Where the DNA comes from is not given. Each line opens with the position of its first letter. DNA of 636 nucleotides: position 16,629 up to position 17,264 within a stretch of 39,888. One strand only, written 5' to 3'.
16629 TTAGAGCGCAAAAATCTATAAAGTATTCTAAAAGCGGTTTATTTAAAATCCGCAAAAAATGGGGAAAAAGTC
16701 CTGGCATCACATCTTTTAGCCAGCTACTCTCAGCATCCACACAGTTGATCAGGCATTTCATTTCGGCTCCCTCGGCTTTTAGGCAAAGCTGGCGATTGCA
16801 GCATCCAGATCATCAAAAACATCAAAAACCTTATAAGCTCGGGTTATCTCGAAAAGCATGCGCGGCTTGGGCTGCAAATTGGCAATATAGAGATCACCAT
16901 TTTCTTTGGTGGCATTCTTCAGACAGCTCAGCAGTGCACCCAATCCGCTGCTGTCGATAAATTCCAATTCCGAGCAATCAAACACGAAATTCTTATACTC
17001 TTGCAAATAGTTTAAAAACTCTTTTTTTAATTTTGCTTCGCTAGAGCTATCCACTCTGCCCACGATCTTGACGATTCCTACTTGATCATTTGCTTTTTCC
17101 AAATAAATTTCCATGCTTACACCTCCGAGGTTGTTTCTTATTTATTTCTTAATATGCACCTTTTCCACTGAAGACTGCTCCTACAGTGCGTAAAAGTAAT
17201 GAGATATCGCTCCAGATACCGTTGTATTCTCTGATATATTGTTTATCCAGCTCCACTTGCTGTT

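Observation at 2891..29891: Syp-like logic in a new guise: a 27-kb one-strand polysaccharide locus with its own STAS / PP2C / RsbW-type partner switch and no sigma factor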

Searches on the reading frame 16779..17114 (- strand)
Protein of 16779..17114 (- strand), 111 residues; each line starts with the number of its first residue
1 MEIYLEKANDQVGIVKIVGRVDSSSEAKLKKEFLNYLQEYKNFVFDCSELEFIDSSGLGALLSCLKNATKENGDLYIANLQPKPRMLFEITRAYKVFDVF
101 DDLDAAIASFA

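Call 3: search_protein_families(library=pfam, proteins=[window:16779-17114:-], max_evalue=0.001)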
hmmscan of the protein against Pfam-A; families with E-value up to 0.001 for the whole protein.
window:16779-17114:- (111 aa): 2 families
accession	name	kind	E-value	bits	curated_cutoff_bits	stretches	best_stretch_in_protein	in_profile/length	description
PF01740.26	STAS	-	5.2e-20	71.6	22.6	1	8-106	6-106/106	STAS domain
PF13466.11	STAS_2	-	8.8e-13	48.7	29.2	1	15-91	1-77/80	STAS domain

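Call 11: find_homologous_proteins(query=window:16779-17114:-, max_evalue=0.00001)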
Query window:16779-17114:- (111 aa): 57 proteins with E <= 0.00001 among 62 candidates.
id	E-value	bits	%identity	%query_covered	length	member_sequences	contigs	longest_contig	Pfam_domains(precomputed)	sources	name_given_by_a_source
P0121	2.9e-65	235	100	100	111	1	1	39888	PF01740.27,PF13466.13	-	-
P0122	1.1e-56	207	88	99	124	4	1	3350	PF01740.27,PF13466.13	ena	-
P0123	2.8e-54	199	84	99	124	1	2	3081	PF01740.27,PF13466.13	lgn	-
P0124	3.3e-47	177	73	99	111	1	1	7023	PF01740.27,PF13466.13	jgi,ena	-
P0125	5.8e-45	169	68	99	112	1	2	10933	PF01740.27,PF13466.13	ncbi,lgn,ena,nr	ncbi:MAG: STAS domain-containing protein [Candidatus Cloacimonetes bacterium]|nr:STAS domain-contain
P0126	1.4e-40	155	68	99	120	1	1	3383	PF01740.27,PF13466.13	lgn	-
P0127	2.2e-37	145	63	99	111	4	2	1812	PF01740.27,PF13466.13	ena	-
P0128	3.6e-37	144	63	99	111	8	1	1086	PF01740.27,PF13466.13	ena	-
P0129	2.4e-36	142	63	99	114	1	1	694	PF01740.27,PF13466.13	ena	-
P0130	3.4e-36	141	62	91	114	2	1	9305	PF01740.27,PF13466.13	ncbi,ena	-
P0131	1.0e-34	136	58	99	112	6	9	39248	PF01740.27,PF13466.13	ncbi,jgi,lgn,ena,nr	ncbi:MAG: anti-sigma factor antagonist [Candidatus Cloacimonadota bacterium]|nr:MAG: anti-sigma fact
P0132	1.0e-34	136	63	82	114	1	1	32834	PF01740.27,PF13466.13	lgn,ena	-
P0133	5.4e-34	134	60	90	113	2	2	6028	PF01740.27,PF13466.13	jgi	jgi:anti-sigma B factor antagonist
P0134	7.8e-34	134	60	91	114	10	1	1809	PF01740.27,PF13466.13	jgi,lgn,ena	-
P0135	1.6e-33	133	59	91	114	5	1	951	PF01740.27,PF13466.13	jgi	-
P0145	1.3e-29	120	52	92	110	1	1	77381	PF01740.27,PF13466.13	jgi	-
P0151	7.8e-25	105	46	99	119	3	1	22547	PF01740.27,PF13466.13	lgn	-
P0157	1.6e-16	78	42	85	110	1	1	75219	PF01740.27,PF13466.13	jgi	jgi:anti-sigma B factor antagonist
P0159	7.0e-16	76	37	99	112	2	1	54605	PF01740.27,PF13466.13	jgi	jgi:anti-sigma B factor antagonist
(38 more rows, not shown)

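Call 12: find_encoding_contigs(protein=P0131, flank=10000, max_places=3)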
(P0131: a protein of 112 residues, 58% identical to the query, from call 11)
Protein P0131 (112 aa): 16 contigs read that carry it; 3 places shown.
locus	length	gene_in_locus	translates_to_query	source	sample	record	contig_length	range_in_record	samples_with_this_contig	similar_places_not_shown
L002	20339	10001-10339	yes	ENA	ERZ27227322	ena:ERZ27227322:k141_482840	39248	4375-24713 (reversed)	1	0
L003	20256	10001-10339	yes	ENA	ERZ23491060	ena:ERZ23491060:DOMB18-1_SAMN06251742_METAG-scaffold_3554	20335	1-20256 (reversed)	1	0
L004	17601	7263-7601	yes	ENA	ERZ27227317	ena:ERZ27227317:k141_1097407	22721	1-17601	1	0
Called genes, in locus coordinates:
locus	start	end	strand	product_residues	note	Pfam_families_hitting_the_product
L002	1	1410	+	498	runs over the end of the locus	PF01336:tRNA_anti-codon, PF00152:tRNA-synt_2, PF01409:tRNA-synt_2d (faint)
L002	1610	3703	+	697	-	PF00989:PAS (weak), PF13426:PAS_9, PF00989:PAS (weak), PF08448:PAS_4, PF13188:PAS_8 (weak), PF13426:PAS_9, PF00512:HisKA, PF02518:HATPase_c, +1 more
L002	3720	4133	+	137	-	PF00072:Response_reg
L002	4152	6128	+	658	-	PF00989:PAS, PF13188:PAS_8 (weak), PF08447:PAS_3 (faint), PF13426:PAS_9, PF00989:PAS, PF13426:PAS_9, PF00512:HisKA (weak), PF02518:HATPase_c, +1 more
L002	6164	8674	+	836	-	PF00072:Response_reg, PF00989:PAS, PF08448:PAS_4, PF13188:PAS_8 (weak), PF13426:PAS_9, PF08447:PAS_3, PF01590:GAF, PF07228:SpoIIE, +1 more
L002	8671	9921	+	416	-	PF13439:Glyco_transf_4, PF13477:Glyco_trans_4_2 (weak), PF13579:Glyco_trans_4_4 (weak), PF20706:GT4-conflict, PF00534:Glycos_transf_1, PF13692:Glyco_trans_1_4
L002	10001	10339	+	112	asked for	PF01740:STAS, PF13466:STAS_2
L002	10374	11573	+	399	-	PF20511:PMI_typeI_cat, PF20512:PMI_typeI_hel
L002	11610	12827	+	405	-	PF12704:MacB_PCD, PF02687:FtsX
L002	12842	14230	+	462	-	PF23019:DUF7033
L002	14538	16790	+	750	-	PF00317:Ribonuc_red_lgN, PF02867:Ribonuc_red_lgC, PF12637:TSCPD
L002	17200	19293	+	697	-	PF03477:ATP-cone, PF13597:NRDD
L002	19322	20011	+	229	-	PF13353:Fer4_12, PF04055:Radical_SAM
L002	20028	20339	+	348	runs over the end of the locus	PF05987:DUF898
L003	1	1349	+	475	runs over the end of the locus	?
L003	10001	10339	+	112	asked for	PF01740:STAS, PF13466:STAS_2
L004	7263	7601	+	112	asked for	PF01740:STAS, PF13466:STAS_2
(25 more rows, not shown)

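Call 13: find_encoding_contigs(protein=P0145, flank=10000, max_places=2)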
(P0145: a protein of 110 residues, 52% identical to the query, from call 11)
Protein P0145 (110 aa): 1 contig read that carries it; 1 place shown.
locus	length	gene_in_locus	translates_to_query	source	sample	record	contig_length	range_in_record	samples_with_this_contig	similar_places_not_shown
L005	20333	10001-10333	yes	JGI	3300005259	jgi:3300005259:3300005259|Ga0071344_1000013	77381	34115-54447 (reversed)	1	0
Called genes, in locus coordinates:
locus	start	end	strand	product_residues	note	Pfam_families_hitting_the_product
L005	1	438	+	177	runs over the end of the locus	PF02915:Rubrerythrin, PF21349:RUBY_RBDX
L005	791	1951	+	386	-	PF01663:Phosphodiest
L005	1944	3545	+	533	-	PF00072:Response_reg, PF07228:SpoIIE, PF13581:HATPase_c_2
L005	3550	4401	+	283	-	PF00535:Glycos_transf_2, PF13641:Glyco_tranf_2_3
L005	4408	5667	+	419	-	PF13439:Glyco_transf_4, PF13579:Glyco_trans_4_4, PF20706:GT4-conflict, PF00534:Glycos_transf_1, PF13692:Glyco_trans_1_4, PF13524:Glyco_trans_1_2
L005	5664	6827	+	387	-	PF20706:GT4-conflict, PF00534:Glycos_transf_1, PF13692:Glyco_trans_1_4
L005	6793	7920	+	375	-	PF13439:Glyco_transf_4, PF13579:Glyco_trans_4_4 (weak), PF20706:GT4-conflict, PF00534:Glycos_transf_1, PF13692:Glyco_trans_1_4, PF13524:Glyco_trans_1_2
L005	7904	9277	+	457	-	PF03808:Glyco_tran_WecG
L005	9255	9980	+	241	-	PF02397:Bac_transf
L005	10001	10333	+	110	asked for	PF01740:STAS, PF13466:STAS_2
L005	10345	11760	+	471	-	PF00483:NTP_transferase (faint), PF25084:LbH_EIF2B (weak), PF25087:GMPPB_C (weak), PF02397:Bac_transf (weak)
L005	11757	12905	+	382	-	-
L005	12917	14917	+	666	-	PF02706:Wzz (weak)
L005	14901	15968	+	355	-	PF02563:Poly_export, PF10531:SLBB (weak), PF22461:SLBB_2, PF10531:SLBB (weak), PF22461:SLBB_2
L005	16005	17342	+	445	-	PF04932:Wzy_C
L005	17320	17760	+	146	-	-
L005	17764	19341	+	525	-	PF01943:Polysacc_synt, PF13440:Polysacc_synt_3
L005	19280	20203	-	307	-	PF00149:Metallophos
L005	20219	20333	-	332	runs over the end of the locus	PF13692:Glyco_trans_1_4 (weak)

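Call 14: find_encoding_contigs(protein=P0157, flank=10000, max_places=2)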
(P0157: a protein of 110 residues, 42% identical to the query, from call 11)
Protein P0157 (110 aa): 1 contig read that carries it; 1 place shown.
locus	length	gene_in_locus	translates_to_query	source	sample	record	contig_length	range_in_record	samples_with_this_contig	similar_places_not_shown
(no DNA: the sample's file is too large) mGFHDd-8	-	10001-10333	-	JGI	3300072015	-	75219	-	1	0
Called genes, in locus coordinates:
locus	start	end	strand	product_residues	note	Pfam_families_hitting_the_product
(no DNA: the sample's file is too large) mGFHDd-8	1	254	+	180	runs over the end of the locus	PF02441:Flavoprotein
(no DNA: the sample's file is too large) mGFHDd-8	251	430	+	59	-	-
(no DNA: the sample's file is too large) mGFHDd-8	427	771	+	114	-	PF02643:DUF192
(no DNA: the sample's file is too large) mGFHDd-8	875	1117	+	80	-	PF21742:DUF6868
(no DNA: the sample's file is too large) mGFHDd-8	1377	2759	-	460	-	PF08308:PEGA, PF13620:CarboxypepD_reg (faint), PF13715:CarbopepD_reg_2 (faint), PF08308:PEGA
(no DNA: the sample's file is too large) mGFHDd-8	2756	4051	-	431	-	PF16697:Yop-YscD_cpl, PF00498:FHA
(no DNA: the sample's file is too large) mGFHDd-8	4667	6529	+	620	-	PF07715:Plug, PF00593:TonB_dep_Rec_b-barrel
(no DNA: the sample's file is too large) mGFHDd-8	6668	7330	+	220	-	PF01902:Diphthami_syn_2_N, PF28410:Diphthami_syn_2_C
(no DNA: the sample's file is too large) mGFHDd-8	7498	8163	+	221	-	PF06695:Sm_multidrug_ex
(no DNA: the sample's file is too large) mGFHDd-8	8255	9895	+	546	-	PF00072:Response_reg, PF07228:SpoIIE, PF13581:HATPase_c_2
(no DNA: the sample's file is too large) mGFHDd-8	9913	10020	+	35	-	-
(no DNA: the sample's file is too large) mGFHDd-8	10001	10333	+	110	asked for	PF01740:STAS, PF13466:STAS_2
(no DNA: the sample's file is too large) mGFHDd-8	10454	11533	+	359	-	PF00989:PAS, PF13426:PAS_9, PF00072:Response_reg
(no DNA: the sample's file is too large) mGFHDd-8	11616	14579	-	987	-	PF13426:PAS_9 (weak), PF00989:PAS, PF08448:PAS_4, PF13426:PAS_9, PF00512:HisKA, PF02518:HATPase_c, PF00072:Response_reg, PF01627:Hpt, +2 more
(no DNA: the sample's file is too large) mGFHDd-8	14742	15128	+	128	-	-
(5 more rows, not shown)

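Call 16: find_encoding_contigs(protein=P0132, flank=10000, max_places=2)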
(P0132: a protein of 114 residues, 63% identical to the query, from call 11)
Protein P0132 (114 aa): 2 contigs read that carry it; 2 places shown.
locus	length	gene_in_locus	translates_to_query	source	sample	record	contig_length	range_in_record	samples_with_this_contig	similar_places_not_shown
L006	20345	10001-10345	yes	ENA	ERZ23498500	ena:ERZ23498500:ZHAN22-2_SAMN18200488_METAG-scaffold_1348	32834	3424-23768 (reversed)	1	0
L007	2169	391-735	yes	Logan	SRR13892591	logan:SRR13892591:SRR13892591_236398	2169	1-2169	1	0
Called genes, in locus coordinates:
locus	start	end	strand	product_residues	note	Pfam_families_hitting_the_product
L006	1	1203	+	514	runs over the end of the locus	PF01336:tRNA_anti-codon, PF00152:tRNA-synt_2, PF01409:tRNA-synt_2d (faint)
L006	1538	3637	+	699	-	PF13426:PAS_9, PF00989:PAS (weak), PF08448:PAS_4 (weak), PF13188:PAS_8 (weak), PF13426:PAS_9, PF00512:HisKA, PF02518:HATPase_c, PF14501:HATPase_c_5 (weak), +1 more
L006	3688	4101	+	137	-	PF00072:Response_reg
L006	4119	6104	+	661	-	PF12860:PAS_7 (faint), PF08448:PAS_4 (faint), PF13188:PAS_8 (faint), PF13426:PAS_9, PF00989:PAS (weak), PF13426:PAS_9 (weak), PF00512:HisKA (weak), PF02518:HATPase_c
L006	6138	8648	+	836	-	PF00072:Response_reg, PF00989:PAS, PF08448:PAS_4, PF13188:PAS_8 (faint), PF13426:PAS_9, PF08447:PAS_3, PF07228:SpoIIE, PF13581:HATPase_c_2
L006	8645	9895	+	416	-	PF13439:Glyco_transf_4, PF13477:Glyco_trans_4_2 (weak), PF13579:Glyco_trans_4_4, PF20706:GT4-conflict, PF00534:Glycos_transf_1, PF13692:Glyco_trans_1_4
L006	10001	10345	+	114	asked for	PF01740:STAS, PF13466:STAS_2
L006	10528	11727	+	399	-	PF20511:PMI_typeI_cat, PF20512:PMI_typeI_hel, PF21621:MPI_cupin_dom (weak)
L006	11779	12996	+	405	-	PF12704:MacB_PCD, PF02687:FtsX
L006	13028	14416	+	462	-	PF23019:DUF7033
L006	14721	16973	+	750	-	PF00317:Ribonuc_red_lgN, PF02867:Ribonuc_red_lgC, PF12637:TSCPD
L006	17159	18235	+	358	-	PF05987:DUF898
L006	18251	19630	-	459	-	PF01979:Amidohydro_1, PF07969:Amidohydro_3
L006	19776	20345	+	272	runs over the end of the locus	-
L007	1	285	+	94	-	?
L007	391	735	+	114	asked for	PF01740:STAS, PF13466:STAS_2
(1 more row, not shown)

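Call 17: find_encoding_contigs(protein=P0151, flank=10000, max_places=2)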
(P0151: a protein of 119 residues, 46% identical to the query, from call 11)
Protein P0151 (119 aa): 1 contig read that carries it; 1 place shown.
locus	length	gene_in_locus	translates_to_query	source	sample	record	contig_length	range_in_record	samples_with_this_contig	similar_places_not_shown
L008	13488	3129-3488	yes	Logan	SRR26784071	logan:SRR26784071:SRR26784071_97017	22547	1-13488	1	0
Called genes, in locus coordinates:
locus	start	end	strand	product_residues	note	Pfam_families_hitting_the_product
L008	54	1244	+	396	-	PF13439:Glyco_transf_4 (weak), PF20706:GT4-conflict, PF00534:Glycos_transf_1, PF13692:Glyco_trans_1_4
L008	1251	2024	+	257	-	PF03808:Glyco_tran_WecG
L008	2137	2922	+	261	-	PF02397:Bac_transf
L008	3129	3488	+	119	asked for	PF01740:STAS, PF13466:STAS_2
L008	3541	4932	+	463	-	PF25084:LbH_EIF2B, PF25087:GMPPB_C (weak)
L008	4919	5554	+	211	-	PF06414:Zeta_toxin (faint), PF00485:PRK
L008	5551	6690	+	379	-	-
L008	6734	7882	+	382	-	PF01663:Phosphodiest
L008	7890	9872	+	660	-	-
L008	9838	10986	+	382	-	PF02563:Poly_export, PF10531:SLBB (weak), PF22461:SLBB_2 (weak)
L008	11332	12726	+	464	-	PF04932:Wzy_C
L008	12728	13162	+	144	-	-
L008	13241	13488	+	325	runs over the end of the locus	-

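Call 18: find_encoding_contigs(protein=P0159, flank=10000, max_places=2)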
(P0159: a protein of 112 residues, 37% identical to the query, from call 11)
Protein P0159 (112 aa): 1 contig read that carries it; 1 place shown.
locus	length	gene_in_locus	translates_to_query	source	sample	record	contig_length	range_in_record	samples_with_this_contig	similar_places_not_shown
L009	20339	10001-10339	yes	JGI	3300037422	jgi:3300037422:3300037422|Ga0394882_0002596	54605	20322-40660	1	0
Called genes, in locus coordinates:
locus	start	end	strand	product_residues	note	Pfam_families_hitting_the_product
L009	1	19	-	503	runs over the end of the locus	PF00479:G6PD_N, PF02781:G6PD_C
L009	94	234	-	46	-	-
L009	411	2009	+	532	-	PF00496:SBP_bac_5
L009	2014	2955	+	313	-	PF19300:BPD_transp_1_N, PF00528:BPD_transp_1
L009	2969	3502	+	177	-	-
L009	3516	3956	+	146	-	PF00311:PEPcase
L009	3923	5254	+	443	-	PF00311:PEPcase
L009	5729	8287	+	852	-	PF00989:PAS, PF08448:PAS_4 (weak), PF13188:PAS_8 (weak), PF13426:PAS_9, PF00512:HisKA, PF02518:HATPase_c, PF00072:Response_reg, PF01627:Hpt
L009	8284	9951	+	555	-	PF00072:Response_reg, PF07228:SpoIIE, PF13581:HATPase_c_2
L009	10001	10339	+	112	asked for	PF01740:STAS, PF13466:STAS_2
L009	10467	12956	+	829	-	PF00343:Phosphorylase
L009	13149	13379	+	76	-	PF09363:XFP_C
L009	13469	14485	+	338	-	PF00044:Gp_dh_N, PF02800:Gp_dh_C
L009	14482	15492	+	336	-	PF00044:Gp_dh_N, PF02800:Gp_dh_C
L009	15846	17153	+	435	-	-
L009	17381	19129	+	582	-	PF12838:Fer4_7 (faint), PF00037:Fer4 (faint), PF12797:Fer4_2 (faint), PF12837:Fer4_6 (faint), PF13187:Fer4_9 (faint), PF13237:Fer4_10 (weak), PF13247:Fer4_11, PF04976:DmsC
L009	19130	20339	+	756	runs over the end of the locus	PF04879:Molybdop_Fe4S4, PF00384:Molybdopterin, PF01568:Molydop_binding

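Call 26: search_solved_structures(query=window:16779-17114:-, max_evalue=0.01, show_alignments=4)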
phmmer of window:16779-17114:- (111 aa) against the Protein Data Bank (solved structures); distinct sequences matched with E-value up to 0.01: 8.
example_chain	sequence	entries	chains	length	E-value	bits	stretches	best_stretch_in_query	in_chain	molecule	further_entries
1sbo_A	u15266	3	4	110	2.3e-10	43.7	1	9-104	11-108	Putative anti-sigma factor antagonist TM1442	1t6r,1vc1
1th8_B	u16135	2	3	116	1.9e-08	37.6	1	8-106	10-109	Anti-sigma F factor antagonist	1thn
1tid_B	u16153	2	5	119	5.7e-08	36.1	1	8-106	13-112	Anti-sigma F factor antagonist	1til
1auz_A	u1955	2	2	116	9.9e-08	35.3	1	10-98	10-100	SPOIIAA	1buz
6m36_B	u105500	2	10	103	2.8e-06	30.6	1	9-99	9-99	Anti-sigma-B factor antagonist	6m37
4hyl_A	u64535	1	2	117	3.8e-05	27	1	11-107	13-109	Stage II sporulation protein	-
4qtp_A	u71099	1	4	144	0.0014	22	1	7-108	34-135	Anti-sigma factor antagonist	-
2ka5_A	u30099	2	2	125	0.0023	21.3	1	32-107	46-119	Putative anti-sigma factor antagonist TM_1081 | Putative anti-sigma factor antagonist TM1081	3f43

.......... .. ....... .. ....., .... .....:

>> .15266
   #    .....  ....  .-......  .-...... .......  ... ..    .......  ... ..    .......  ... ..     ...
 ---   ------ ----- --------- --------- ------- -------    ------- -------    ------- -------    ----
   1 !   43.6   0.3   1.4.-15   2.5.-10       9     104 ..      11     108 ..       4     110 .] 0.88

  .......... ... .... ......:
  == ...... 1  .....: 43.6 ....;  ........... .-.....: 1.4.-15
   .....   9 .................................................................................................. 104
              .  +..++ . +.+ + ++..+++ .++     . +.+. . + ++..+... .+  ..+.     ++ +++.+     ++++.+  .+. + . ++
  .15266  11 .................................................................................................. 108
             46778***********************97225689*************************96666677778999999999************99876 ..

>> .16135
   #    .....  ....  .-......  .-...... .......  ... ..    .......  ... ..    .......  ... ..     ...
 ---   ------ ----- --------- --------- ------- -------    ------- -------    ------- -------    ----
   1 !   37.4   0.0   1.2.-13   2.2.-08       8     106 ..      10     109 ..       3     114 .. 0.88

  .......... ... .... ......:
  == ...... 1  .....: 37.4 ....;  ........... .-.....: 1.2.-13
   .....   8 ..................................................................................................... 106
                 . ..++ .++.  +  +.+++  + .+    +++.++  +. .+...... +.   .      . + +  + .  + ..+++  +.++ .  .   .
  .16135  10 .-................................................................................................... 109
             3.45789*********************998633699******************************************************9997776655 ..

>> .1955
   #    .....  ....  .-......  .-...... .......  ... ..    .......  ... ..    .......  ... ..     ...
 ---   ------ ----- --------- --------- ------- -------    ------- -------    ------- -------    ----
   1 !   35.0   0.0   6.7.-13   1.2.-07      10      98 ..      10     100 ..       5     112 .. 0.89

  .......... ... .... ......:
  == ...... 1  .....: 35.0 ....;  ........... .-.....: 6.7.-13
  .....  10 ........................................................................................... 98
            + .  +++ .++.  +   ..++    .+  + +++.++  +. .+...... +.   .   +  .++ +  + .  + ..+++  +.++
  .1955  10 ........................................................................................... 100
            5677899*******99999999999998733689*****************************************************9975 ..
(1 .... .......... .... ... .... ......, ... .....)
